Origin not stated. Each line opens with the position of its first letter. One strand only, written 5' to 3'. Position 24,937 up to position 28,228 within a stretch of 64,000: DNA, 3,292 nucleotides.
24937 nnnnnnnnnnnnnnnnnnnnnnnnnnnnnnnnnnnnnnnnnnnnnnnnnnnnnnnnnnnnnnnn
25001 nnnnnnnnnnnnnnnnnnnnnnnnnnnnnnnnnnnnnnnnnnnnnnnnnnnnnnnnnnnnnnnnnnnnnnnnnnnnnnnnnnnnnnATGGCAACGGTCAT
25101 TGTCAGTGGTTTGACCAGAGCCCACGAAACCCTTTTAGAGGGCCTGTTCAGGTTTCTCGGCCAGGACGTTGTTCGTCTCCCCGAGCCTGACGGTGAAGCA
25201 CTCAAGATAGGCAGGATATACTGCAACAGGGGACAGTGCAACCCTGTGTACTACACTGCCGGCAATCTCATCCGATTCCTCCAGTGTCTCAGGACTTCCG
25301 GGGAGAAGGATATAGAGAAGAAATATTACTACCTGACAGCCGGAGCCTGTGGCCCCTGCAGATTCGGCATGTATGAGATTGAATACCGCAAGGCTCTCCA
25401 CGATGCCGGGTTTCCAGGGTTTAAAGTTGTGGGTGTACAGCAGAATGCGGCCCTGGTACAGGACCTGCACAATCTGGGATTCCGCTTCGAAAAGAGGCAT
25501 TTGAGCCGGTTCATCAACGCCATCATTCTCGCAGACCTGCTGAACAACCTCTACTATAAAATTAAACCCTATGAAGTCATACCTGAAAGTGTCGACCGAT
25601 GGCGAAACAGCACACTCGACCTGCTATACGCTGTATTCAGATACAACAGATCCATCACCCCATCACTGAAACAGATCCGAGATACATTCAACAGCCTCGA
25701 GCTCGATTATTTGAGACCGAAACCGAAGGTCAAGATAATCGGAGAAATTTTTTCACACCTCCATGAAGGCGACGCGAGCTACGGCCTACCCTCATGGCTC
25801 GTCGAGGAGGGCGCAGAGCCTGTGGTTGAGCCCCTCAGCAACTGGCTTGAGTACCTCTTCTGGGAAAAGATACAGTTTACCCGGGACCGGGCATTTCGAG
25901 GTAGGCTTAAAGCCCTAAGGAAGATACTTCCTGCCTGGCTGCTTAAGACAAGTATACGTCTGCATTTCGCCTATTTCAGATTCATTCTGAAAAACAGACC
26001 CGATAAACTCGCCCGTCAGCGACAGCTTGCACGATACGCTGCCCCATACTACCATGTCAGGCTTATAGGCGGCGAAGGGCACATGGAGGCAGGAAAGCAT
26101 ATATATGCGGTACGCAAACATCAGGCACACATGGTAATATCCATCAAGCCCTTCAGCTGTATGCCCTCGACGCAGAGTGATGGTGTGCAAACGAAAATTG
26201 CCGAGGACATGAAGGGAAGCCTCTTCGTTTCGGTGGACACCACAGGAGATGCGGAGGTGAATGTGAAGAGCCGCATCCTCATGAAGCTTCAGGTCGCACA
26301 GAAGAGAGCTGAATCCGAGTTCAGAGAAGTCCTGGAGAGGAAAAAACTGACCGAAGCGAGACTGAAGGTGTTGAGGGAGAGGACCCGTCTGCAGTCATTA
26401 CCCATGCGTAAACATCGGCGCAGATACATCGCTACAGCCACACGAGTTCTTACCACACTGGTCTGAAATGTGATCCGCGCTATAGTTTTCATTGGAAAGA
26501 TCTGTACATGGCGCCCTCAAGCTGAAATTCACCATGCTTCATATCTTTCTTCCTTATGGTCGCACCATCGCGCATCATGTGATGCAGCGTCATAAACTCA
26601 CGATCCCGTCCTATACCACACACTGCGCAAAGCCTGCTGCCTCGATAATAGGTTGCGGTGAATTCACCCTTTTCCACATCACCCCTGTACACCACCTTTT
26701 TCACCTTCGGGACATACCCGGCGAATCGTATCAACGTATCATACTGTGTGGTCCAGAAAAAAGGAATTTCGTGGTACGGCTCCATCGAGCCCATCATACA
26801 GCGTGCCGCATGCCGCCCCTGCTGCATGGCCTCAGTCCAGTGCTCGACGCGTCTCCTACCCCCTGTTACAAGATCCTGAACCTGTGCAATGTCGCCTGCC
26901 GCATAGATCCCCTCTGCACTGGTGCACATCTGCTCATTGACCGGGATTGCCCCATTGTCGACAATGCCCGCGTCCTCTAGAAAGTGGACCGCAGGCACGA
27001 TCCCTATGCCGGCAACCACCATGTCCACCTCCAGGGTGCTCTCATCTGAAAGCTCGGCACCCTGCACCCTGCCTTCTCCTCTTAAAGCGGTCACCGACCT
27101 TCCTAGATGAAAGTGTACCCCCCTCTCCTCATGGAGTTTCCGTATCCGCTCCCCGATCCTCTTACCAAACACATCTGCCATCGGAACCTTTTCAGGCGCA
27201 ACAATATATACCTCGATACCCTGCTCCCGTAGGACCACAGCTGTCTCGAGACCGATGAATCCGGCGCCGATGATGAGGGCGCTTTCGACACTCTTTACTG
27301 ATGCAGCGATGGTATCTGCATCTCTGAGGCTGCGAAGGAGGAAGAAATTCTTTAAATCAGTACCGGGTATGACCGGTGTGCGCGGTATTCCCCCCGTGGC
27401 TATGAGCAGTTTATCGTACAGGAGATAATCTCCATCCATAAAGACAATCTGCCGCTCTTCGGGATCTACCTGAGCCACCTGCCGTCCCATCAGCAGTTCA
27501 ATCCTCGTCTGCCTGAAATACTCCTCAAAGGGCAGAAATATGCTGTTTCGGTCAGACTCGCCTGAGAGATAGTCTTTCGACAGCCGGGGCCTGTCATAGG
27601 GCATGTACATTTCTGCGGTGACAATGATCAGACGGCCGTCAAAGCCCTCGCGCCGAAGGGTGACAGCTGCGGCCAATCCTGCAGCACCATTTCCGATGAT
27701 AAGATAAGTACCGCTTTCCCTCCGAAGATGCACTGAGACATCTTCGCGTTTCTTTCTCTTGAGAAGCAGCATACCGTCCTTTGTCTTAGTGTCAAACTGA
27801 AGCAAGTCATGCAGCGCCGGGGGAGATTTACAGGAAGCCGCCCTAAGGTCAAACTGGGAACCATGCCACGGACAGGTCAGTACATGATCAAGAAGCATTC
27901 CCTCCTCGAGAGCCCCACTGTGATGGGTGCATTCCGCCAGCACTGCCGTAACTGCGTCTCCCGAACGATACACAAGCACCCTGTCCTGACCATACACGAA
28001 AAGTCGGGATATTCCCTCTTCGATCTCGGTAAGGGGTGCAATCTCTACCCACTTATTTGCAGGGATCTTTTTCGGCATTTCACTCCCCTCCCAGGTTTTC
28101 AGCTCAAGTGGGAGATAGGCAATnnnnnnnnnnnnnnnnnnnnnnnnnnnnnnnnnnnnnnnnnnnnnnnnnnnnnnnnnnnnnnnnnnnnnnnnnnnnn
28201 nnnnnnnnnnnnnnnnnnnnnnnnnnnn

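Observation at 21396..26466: Thioredoxin followed by a 1.1-kDa-class double-ASKHA CoA-substrate-specific enzyme activase and an HgdB-like partner: a radical dehydratase-like system of unknown substrate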

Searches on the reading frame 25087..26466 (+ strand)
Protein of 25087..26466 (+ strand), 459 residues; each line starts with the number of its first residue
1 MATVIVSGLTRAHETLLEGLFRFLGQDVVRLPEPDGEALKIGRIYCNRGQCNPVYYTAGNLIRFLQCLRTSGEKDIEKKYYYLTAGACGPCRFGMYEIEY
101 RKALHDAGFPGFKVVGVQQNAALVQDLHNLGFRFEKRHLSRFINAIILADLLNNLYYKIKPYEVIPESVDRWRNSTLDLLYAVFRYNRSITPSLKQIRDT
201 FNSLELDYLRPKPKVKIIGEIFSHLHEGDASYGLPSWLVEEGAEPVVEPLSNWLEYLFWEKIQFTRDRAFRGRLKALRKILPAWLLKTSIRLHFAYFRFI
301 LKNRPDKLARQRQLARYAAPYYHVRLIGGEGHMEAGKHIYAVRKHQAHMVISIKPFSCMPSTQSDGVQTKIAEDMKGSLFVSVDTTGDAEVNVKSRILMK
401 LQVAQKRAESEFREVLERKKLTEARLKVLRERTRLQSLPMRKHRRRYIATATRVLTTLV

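Call 7: search_protein_families(library=pfam, proteins=[window:25087-26466:+], max_evalue=0.01)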
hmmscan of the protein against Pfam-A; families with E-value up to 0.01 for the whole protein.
window:25087-26466:+ (459 aa): 0 families

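Call 8: search_protein_families(library=ncbifam, proteins=[window:25087-26466:+], max_evalue=0.01)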
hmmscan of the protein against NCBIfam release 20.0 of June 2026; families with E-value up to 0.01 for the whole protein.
window:25087-26466:+ (459 aa): 0 families

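Call 10: search_solved_structures(query=window:25087-26466:+, max_evalue=10)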
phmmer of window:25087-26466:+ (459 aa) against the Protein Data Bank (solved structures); distinct sequences matched with E-value up to 10: 1.
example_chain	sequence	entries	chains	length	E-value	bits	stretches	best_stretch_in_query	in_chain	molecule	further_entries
2m76_A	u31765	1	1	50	1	11.2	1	116-144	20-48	Carnitine O-palmitoyltransferase 1, brain isoform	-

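Call 18: find_homologous_proteins(query=window:25087-26466:+)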
Query window:25087-26466:+ (459 aa): 3000 proteins with E <= 0.001 among 8000 candidates; the best 120 are listed.
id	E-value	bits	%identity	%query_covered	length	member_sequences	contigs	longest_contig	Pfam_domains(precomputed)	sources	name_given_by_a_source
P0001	1.1e-292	988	95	100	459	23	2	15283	-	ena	-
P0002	1.4e-261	886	84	100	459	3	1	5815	-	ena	-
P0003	2.9e-251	852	80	100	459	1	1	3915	-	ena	-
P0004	1.5e-244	830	77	100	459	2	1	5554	-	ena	-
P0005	2.6e-244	829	78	100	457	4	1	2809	-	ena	-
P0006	3.6e-209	713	69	99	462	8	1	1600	-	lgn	-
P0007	2.8e-204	697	66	99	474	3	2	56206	-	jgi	jgi:predicted nucleotide-binding protein (sugar kinase/HSP70/actin superfamily)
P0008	9.0e-199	679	65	99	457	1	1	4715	-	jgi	jgi:predicted nucleotide-binding protein (sugar kinase/HSP70/actin superfamily)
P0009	1.0e-196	672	66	92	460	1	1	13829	-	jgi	jgi:predicted nucleotide-binding protein (sugar kinase/HSP70/actin superfamily)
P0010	1.3e-187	642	64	99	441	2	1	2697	-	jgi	jgi:predicted nucleotide-binding protein (sugar kinase/HSP70/actin superfamily)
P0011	7.3e-178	610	56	99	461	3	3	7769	-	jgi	jgi:predicted nucleotide-binding protein (sugar kinase/HSP70/actin superfamily)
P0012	3.8e-175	601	57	99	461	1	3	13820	-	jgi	jgi:predicted nucleotide-binding protein (sugar kinase/HSP70/actin superfamily)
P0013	4.9e-166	571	78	69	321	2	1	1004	-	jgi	jgi:predicted nucleotide-binding protein (sugar kinase/HSP70/actin superfamily)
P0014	3.4e-165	568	55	100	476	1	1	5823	-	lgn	-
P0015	8.9e-164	564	56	93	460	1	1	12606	-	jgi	-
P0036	1.4e-154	533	50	99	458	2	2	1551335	-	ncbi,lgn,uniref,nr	ncbi:hypothetical protein [Aquifex aeolicus]|uniref:Activator of (R)-2-hydroxyglutaryl-CoA dehydrata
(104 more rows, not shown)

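Call 44: search_protein_families(library=pfam, proteins=[P0036], max_evalue=1)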
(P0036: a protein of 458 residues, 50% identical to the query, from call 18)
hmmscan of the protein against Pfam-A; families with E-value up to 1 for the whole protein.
P0036 (458 aa): 1 family
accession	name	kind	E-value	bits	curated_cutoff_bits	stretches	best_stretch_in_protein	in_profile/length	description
PF08534.16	Redoxin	-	0.07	13.3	26.6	1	77-133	30-88/148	Redoxin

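Call 45: predict_structure(alignment_id=A1)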
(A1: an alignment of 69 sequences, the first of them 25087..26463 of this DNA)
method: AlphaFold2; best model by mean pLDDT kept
length: 459 residues; sequences in the alignment: 69
mean_pLDDT: 84.8   pTM: 0.88
mean pLDDT of the five models: 84.8, 84.3, 83.3, 82.9, 81.3
residues with pLDDT >= 90: 237; 70-90: 151; 50-70: 54; < 50: 17
segments of 3 or more residues with pLDDT < 50: 89-93, 119-122, 357-362
pLDDT, mean of each block of 10 residues (from residue 1): 86 94 92 88 86 83 96 93 65 64 94 73 53 68 94 96 96 98 96 97 92 90 69 89 93 85 87 89 90 96 92 91 69 86 93 65 69 88 71 87 97 93 88 65 72 88
secondary structure, 60 per line:
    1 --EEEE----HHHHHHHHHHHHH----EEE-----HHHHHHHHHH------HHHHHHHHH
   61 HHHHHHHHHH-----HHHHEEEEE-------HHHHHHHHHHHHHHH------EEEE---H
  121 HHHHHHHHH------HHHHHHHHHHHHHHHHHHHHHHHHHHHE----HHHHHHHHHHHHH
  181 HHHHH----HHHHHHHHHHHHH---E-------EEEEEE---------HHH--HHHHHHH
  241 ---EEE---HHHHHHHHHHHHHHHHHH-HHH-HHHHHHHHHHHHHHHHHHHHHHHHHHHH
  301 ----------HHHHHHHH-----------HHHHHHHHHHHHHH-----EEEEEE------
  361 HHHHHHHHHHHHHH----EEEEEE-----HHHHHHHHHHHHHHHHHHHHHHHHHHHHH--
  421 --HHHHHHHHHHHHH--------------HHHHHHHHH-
elements in order: E3-6 H11-23 E28-30 H36-45 H52-70 H76-79 E80-84 H92-106 E113-116 H120-129 H136-162 H168-185 H190-202 E214-219 H234-240 E244-246 H250-267 H273-300 H311-318 H330-343 E349-354 H361-374 E379-384 H390-418 H423-435 H450-458

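Call 47: fold_search(model_id=the predicted structure, library=pdb)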
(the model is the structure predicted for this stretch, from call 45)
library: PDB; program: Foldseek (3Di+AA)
matches with E <= 10: 214; with E <= 0.001: 6
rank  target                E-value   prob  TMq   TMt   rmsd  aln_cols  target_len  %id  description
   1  3o3m_D                1.6e-04  1.00  0.45  0.53   8.0       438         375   12  (R)-2-Hydroxyisocaproyl-CoA Dehydratase (released 2011-03-16)
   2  3o3m_B                2.1e-04  1.00  0.44  0.52   8.1       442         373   11  (R)-2-Hydroxyisocaproyl-CoA Dehydratase (released 2011-03-16)
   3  7yyl_A                8.5e-04  1.00  0.39  0.42  10.0       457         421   12  nucleotide-free DCCP:DCCP-R complex (released 2022-12-28)
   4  3o3o_A                8.9e-04  1.00  0.36  0.40   9.1       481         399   12  (R)-2-hydroxyisocaproyl-CoA dehydratase in complex with (R)-2-hydroxyisocaproate (released 2011-03-16)
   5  3o3n_B                9.8e-04  1.00  0.45  0.53   8.1       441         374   12  (R)-2-hydroxyisocaproyl-CoA dehydratase in complex with its substrate (R)-2-hydroxyisocaproyl-CoA (released 2011-03-16)
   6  7yyl_D                9.8e-04  1.00  0.41  0.44  10.2       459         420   12  nucleotide-free DCCP:DCCP-R complex (released 2022-12-28)
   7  7yzm_A                1.0e-03  1.00  0.40  0.42  10.4       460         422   12  MgADPNP-bound DCCP:DCCP-R complex (released 2022-12-28)
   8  6eno                  1.7e-03  1.00  0.39  0.42  10.6       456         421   12  Double cubane cluster oxidoreductase (released 2018-03-14)
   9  8s02_B                2.0e-03  1.00  0.39  0.46   8.4       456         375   11  BzdNO-benzoyl-CoA complex (released 2025-03-05)
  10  7yyl_B                6.4e-03  1.00  0.41  0.44   7.9       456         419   11  nucleotide-free DCCP:DCCP-R complex (released 2022-12-28)
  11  5zmf                  7.7e-02  0.10  0.13  0.11  21.2       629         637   11  AMPPNP complex of C. reinhardtii ArsA1 (released 2019-03-20)
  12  4dnq_I                6.0e-01  0.12  0.15  0.23  21.4       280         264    9  Crystal Structure of DAD2 S96A mutant (released 2012-11-14)
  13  4rpc_A                6.9e-01  0.11  0.14  0.23  19.7       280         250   17  Crystal structure of the putative alpha/beta hydrolase family protein from Desulfitobacterium hafniense (released 2014-11-12)
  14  4cuk_B                7.3e-01  0.08  0.18  0.22  17.2       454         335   10  Structure of Salmonella D-Lactate Dehydrogenase in complex with NADH (released 2015-05-27)
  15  1rli_D                9.3e-01  0.25  0.15  0.34   9.2       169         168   14  The Structure of Trp Repressor Binding Protein from Bacillus subtilis (released 2004-04-13)
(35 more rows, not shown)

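Call 59: search_protein_families(library=pfam, proteins=[window:25087-26463:+], max_evalue=10)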
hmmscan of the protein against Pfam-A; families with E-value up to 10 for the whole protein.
window:25087-26463:+ (459 aa): 0 families

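Call 79: find_encoding_contigs(protein=P0036, flank=8000, max_places=2)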
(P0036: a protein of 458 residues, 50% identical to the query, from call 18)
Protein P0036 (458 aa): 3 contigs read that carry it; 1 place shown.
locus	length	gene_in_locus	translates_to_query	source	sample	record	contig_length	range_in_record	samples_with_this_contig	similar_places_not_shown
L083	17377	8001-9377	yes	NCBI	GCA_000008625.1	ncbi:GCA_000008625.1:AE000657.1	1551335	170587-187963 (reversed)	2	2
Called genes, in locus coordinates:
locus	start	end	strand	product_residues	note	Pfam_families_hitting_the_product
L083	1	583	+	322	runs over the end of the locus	-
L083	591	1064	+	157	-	PF01668:SmpB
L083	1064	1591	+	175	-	PF03350:UPF0114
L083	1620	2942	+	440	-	PF00919:UPF0004, PF04055:Radical_SAM, PF01938:TRAM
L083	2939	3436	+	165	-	PF02577:BFN_dom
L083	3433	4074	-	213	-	PF00730:HhH-GPD, PF14520:HHH_5 (faint), PF00633:HHH, PF10576:EndIII_4Fe-2S (faint)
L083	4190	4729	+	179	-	PF21542:TetR_C_42 (faint), PF00440:TetR_N, PF17932:TetR_C_24 (weak)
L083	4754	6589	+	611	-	PF00370:FGGY_N (faint), PF00480:ROK (faint), PF01869:BcrAD_BadFG, PF05378:Hydant_A_N (faint), PF01869:BcrAD_BadFG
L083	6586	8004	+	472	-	PF09989:DUF2229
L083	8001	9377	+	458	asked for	-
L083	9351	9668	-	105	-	PF00126:HTH_1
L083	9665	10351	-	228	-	PF01168:Ala_racemase_N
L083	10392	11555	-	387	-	PF00155:Aminotran_1_2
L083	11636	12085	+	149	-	-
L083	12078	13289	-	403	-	PF13524:Glyco_trans_1_2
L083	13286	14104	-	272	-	PF01790:LGT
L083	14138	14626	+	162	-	PF01242:PTPS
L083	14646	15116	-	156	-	PF02082:Rrf2, PF03444:WHD_HrcA (faint)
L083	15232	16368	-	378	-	-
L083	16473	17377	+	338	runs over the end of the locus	PF00990:GGDEF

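Call 92: search_protein_families(library=pfam, proteins=[L083:8001-9374:+], max_evalue=1)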
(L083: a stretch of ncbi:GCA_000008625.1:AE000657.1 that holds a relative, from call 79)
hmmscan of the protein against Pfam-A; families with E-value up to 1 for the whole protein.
L083:8001-9374:+ (458 aa): 1 family
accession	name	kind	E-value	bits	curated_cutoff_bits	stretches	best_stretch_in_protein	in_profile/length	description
PF08534.16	Redoxin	-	0.07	13.3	26.6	1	77-133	30-88/148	Redoxin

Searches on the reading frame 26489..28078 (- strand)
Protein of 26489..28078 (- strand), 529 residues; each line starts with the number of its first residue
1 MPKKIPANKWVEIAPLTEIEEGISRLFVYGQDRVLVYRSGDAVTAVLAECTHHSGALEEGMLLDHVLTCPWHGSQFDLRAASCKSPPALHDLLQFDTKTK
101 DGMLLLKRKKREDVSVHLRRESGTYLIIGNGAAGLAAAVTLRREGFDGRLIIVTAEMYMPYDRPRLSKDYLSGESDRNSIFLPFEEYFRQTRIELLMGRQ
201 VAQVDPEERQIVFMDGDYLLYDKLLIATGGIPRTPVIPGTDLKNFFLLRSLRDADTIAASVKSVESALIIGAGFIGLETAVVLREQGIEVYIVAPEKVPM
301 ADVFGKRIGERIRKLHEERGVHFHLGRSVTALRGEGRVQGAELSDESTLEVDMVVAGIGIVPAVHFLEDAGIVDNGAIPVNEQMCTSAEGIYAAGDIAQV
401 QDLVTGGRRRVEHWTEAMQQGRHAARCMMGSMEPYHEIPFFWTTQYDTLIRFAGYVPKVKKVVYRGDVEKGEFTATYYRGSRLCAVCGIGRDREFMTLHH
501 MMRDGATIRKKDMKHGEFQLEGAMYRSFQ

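Call 7: search_protein_families(library=pfam, proteins=[window:26489-28078:-], max_evalue=0.01)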
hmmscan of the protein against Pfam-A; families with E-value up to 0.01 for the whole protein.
window:26489-28078:- (529 aa): 14 families
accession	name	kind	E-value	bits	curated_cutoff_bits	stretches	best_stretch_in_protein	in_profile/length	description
PF07992.20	Pyr_redox_2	-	3.1e-65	220.9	26.1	1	125-421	3-291/291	Pyridine nucleotide-disulphide oxidoreductase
PF00070.33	Pyr_redox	-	2.5e-17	63.6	22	1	267-343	2-79/82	Pyridine nucleotide-disulphide oxidoreductase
PF14759.12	Reductase_C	-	1e-15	58.4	25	1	440-521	1-82/85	Reductase C-terminal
PF00355.32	Rieske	-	6.2e-13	48.9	20.3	1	9-94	1-86/88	Rieske [2Fe-2S] domain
PF13738.12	Pyr_redox_3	-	1.9e-12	47.5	30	1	186-395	89-305/305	Pyridine nucleotide-disulphide oxidoreductase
PF01494.25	FAD_binding_3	-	6.6e-06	26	22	1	267-300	4-37/349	FAD binding domain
PF01266.30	DAO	-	7.4e-06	26.2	27.9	0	268-296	3-31/353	FAD dependent oxidoreductase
PF13806.12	Rieske_2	-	8.8e-06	26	27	1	9-104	1-101/104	Rieske-like [2Fe-2S] domain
PF13450.12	NAD_binding_8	-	2.1e-05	25.1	21.9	0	127-150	1-24/68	NAD(P)-binding Rossmann-like domain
PF00890.30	FAD_binding_2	-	3.7e-05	23.6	20.4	1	126-156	3-31/414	FAD binding domain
PF03486.20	HI0933_like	-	0.00012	22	50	0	126-147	4-25/244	HI0933-like protein Rossmann domain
PF16912.11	Glu_dehyd_C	-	0.0003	20.8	34.9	0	263-298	30-67/211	Glucose dehydrogenase C-terminus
PF01134.28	GIDA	-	0.00089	18.8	22.1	0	126-153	3-30/391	Glucose inhibited division protein A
PF13241.12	NAD_binding_7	-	0.008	17.2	22.1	0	266-298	9-41/104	Putative NAD(P)-binding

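Call 8: search_protein_families(library=ncbifam, proteins=[window:26489-28078:-], max_evalue=0.01)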
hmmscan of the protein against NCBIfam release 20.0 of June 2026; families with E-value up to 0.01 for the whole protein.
window:26489-28078:- (529 aa): 112 families (the best 25 are shown)
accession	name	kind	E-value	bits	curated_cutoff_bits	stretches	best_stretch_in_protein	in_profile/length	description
NF042949.2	3PPDioc_HcaD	equivalog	4.2e-78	262.8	450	1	124-508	3-384/386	3-phenylpropionate/cinnamic acid dioxygenase ferredoxin--NAD(+) reductase subunit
NF041682.1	ant_diox_AndAa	equivalog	6.6e-72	242.4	650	1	123-519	4-401/406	anthranilate 1,2-dioxygenase system ferredoxin--NAD(+) reductase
NF007286.0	PRK09754.1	equivalog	4.4e-61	206.8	447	1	123-518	4-395/400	phenylpropionate dioxygenase ferredoxin reductase subunit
NF045765.1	PhenlGlyoxDHPadH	equivalog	5.4e-57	193.5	475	1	123-431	3-310/416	NADH-dependent phenylglyoxylate dehydrogenase subunit epsilon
TIGR02374.1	nitri_red_nirB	equivalog_domain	7.6e-49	166.8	578.35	1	127-406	3-286/794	nitrite reductase large subunit NirB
TIGR03385.1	CoA_CoA_reduc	equivalog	3.6e-47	161.2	578.8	1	126-431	3-316/439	CoA-disulfide reductase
NF007123.0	PRK09564.1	equivalog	6.9e-45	153.5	458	1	126-435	4-321/444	CoA-disulfide reductase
NF003437.0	PRK04965.1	equivalog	1.3e-40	139.6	392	1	126-402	6-279/378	NADH:flavorubredoxin reductase NorW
NF011565.0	PRK14989.1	subfamily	5.3e-37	127.3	883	1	127-406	8-291/847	nitrite reductase large subunit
NF046103.1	NOXase_Strep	equivalog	1.1e-34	120.2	600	1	126-430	3-313/442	H2O-forming NADH oxidase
TIGR02053.1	MerA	equivalog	7.3e-24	84.6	454.45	1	210-430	117-330/465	mercury(II) reductase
NF010037.0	PRK13512.1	equivalog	3.3e-23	82.3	394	1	126-399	5-280/438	CoA-disulfide reductase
TIGR01350.1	lipoamide_DH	equivalog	7.7e-23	80.9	408.8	1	209-404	117-315/461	dihydrolipoyl dehydrogenase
NF004776.0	PRK06116.1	equivalog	1.5e-21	77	480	1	184-403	99-310/450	glutathione-disulfide reductase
TIGR01292.1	TRX_reduct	equivalog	2.8e-19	69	343.45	1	126-399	4-276/300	thioredoxin-disulfide reductase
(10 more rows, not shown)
